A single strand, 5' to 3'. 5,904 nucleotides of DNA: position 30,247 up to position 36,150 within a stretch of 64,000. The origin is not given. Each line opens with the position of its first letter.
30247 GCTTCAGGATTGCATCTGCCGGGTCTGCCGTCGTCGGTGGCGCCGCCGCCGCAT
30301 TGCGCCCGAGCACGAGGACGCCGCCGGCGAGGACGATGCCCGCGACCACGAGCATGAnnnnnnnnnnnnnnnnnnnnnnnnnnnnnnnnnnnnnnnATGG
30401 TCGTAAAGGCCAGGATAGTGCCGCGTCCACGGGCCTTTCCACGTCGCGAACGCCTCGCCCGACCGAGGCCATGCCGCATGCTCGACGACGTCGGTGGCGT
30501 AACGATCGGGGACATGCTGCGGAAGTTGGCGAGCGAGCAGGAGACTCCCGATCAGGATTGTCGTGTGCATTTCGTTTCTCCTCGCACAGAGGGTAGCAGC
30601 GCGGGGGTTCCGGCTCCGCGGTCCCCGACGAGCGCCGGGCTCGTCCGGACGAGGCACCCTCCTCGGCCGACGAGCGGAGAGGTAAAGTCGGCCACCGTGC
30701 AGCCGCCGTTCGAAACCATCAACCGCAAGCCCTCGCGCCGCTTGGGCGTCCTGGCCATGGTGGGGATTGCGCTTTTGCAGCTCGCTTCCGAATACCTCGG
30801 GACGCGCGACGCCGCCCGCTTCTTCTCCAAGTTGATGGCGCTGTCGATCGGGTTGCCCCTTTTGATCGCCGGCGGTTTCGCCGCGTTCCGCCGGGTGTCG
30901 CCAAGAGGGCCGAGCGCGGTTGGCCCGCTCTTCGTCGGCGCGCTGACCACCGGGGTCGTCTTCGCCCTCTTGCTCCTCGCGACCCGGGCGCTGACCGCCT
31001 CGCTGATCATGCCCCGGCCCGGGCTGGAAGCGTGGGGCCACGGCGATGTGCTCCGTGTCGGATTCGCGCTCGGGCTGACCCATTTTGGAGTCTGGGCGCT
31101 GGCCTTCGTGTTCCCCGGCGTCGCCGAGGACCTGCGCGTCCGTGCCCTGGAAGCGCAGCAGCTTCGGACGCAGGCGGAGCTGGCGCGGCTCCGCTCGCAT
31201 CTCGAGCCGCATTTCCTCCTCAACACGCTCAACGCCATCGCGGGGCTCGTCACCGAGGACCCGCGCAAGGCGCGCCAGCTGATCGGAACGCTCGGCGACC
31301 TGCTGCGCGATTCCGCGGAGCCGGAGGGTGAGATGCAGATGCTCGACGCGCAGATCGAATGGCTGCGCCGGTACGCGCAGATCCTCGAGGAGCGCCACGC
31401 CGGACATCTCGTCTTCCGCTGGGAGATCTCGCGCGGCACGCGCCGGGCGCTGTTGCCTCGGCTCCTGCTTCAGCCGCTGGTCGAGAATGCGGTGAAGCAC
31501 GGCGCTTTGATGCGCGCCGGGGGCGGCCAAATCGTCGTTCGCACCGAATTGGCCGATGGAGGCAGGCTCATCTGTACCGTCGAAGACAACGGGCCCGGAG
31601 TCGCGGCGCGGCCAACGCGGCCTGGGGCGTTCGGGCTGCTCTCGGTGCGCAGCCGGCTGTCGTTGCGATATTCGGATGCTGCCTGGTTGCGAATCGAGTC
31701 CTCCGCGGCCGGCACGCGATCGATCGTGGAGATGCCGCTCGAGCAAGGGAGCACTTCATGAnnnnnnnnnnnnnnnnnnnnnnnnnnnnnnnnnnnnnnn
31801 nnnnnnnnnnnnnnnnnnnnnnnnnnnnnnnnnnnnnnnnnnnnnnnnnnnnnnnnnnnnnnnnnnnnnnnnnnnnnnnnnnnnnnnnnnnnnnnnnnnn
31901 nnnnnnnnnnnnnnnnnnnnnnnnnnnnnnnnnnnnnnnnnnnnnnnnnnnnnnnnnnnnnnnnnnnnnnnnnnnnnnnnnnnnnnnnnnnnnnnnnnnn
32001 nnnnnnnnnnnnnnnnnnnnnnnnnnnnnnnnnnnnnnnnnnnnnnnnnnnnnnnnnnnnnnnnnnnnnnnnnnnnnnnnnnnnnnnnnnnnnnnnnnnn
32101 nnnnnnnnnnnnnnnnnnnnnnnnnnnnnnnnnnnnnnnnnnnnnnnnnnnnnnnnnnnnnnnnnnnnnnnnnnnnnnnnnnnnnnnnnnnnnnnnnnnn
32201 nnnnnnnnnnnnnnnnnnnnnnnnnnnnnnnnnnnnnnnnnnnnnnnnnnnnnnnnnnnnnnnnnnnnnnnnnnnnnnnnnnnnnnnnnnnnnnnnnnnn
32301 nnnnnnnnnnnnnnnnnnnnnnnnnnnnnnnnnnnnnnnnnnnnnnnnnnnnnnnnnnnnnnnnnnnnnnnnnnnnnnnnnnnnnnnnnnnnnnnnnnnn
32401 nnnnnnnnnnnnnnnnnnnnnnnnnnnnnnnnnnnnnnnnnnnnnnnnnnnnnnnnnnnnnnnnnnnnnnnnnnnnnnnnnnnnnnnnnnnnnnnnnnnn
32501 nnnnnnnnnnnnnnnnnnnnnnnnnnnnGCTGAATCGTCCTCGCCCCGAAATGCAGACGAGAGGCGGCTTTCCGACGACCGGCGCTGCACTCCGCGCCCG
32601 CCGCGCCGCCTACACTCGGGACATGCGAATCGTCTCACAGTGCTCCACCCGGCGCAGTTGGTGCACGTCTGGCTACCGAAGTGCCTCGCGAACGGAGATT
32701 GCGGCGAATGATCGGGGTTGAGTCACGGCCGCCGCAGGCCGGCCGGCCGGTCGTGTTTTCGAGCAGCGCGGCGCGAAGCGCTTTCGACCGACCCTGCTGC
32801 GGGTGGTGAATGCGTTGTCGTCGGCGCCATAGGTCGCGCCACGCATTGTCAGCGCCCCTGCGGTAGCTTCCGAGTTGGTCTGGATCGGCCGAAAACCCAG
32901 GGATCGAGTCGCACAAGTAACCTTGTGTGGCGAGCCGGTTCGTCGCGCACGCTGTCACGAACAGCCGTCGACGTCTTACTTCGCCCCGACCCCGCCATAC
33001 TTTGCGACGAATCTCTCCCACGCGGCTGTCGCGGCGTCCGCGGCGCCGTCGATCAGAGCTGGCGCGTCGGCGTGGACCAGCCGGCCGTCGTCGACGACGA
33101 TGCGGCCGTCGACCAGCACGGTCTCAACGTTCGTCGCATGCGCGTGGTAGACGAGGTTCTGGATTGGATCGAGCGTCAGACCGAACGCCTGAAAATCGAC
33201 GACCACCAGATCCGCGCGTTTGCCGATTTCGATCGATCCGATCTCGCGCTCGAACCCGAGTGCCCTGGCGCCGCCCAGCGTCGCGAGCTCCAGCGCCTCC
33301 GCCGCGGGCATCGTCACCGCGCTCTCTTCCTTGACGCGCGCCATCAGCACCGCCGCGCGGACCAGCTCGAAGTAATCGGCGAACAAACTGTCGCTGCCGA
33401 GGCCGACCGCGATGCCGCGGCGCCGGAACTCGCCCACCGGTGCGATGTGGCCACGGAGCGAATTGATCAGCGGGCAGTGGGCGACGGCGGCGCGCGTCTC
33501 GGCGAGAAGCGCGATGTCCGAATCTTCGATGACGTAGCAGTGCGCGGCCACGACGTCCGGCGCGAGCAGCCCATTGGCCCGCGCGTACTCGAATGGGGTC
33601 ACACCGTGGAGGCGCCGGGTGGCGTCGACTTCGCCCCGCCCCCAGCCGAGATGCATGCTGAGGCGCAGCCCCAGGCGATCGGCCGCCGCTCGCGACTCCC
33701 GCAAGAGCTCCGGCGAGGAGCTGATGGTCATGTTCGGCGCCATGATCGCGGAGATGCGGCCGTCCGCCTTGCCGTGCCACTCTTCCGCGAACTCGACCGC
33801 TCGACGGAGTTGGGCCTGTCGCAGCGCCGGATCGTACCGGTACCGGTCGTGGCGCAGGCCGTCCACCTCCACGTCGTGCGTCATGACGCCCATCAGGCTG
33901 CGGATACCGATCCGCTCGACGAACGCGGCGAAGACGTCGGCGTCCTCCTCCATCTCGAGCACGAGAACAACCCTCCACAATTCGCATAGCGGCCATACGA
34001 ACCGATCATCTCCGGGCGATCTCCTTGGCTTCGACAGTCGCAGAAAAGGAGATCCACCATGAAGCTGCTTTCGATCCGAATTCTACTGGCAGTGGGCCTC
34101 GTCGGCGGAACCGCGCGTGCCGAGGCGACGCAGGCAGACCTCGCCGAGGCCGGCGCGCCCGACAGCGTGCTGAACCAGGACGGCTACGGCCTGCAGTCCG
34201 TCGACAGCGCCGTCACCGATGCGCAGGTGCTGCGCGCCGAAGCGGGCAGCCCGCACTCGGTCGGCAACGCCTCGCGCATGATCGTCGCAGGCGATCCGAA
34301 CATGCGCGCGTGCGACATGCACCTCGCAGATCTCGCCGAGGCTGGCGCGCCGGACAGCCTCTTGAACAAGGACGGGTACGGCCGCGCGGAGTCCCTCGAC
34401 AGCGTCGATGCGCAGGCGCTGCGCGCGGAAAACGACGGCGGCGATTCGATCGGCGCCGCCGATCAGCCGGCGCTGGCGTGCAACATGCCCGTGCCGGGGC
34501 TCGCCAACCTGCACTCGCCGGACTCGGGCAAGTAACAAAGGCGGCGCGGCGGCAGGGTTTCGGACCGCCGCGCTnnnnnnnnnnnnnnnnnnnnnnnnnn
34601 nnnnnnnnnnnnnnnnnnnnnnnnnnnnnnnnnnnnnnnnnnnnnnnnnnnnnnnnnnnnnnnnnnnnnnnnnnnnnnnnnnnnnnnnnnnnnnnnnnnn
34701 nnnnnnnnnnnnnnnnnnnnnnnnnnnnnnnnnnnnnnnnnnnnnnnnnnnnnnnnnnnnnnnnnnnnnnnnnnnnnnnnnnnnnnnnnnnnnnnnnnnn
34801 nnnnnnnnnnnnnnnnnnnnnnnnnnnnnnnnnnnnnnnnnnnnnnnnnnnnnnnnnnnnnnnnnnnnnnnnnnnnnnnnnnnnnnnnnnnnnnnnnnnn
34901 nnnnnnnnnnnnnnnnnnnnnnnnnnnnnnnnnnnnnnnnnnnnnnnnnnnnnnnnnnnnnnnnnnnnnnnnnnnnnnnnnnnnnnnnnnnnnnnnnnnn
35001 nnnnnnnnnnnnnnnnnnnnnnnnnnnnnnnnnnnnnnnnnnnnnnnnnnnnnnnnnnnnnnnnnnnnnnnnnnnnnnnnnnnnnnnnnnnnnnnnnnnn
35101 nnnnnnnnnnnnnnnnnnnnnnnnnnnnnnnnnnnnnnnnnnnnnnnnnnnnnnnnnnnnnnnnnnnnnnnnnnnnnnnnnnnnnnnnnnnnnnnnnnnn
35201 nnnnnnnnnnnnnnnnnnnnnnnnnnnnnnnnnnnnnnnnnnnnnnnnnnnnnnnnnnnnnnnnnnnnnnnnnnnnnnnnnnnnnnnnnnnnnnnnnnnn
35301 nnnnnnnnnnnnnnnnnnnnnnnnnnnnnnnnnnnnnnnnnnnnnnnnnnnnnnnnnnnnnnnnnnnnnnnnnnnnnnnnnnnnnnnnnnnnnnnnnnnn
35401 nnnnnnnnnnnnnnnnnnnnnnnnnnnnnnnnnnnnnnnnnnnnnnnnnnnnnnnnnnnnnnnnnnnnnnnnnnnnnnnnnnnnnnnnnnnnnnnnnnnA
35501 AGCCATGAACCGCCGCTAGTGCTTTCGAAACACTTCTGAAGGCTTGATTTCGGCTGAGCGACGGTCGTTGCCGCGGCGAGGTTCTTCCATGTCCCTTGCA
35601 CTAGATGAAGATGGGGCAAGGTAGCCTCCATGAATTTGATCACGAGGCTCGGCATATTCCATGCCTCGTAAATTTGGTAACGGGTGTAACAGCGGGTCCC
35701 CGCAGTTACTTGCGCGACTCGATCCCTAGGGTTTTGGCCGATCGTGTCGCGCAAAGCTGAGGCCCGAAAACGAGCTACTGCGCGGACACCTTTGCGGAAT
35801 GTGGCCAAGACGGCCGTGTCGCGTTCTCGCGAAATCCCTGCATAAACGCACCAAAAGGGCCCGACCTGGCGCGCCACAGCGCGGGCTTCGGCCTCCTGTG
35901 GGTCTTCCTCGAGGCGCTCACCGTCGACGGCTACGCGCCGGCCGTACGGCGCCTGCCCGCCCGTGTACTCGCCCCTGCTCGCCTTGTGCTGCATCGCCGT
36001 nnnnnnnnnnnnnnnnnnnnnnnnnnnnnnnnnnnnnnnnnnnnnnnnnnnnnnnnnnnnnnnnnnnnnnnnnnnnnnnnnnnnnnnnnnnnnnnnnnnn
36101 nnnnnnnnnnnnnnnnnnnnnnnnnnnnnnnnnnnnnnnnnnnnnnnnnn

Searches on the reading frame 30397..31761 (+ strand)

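Call 26: search_protein_families(library=pfam, proteins=[window:30397-31761:+], max_evalue=0.001)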
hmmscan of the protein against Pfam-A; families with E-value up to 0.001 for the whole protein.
window:30397-31761:+ (454 aa): 2 families
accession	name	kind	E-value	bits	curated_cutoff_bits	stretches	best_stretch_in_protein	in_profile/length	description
PF06580.19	His_kinase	-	1.3e-15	57.9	25.2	1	260-335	1-78/81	Histidine kinase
PF02518.31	HATPase_c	-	1.1e-07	32.6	26.4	1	355-449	7-110/111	Histidine kinase-, DNA gyrase B-, and HSP90-like ATPase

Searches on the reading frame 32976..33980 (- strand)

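Call 26: search_protein_families(library=pfam, proteins=[window:32976-33980:-], max_evalue=0.001)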
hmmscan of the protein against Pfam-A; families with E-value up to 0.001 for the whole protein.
window:32976-33980:- (334 aa): 2 families
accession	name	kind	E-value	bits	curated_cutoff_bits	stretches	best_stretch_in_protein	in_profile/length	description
PF01979.26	Amidohydro_1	-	1.1e-41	143.7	25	1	24-295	76-345/345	Amidohydrolase family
PF07969.17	Amidohydro_3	-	4.8e-19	69.6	29.7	1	91-296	263-472/472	Amidohydrolase family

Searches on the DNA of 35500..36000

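Call 106: search_rna_families(source=window, start=35500, end=36000, threshold=evalue, max_evalue=1)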
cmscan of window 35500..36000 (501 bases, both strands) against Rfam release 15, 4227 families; matches with E-value up to 1: 0.
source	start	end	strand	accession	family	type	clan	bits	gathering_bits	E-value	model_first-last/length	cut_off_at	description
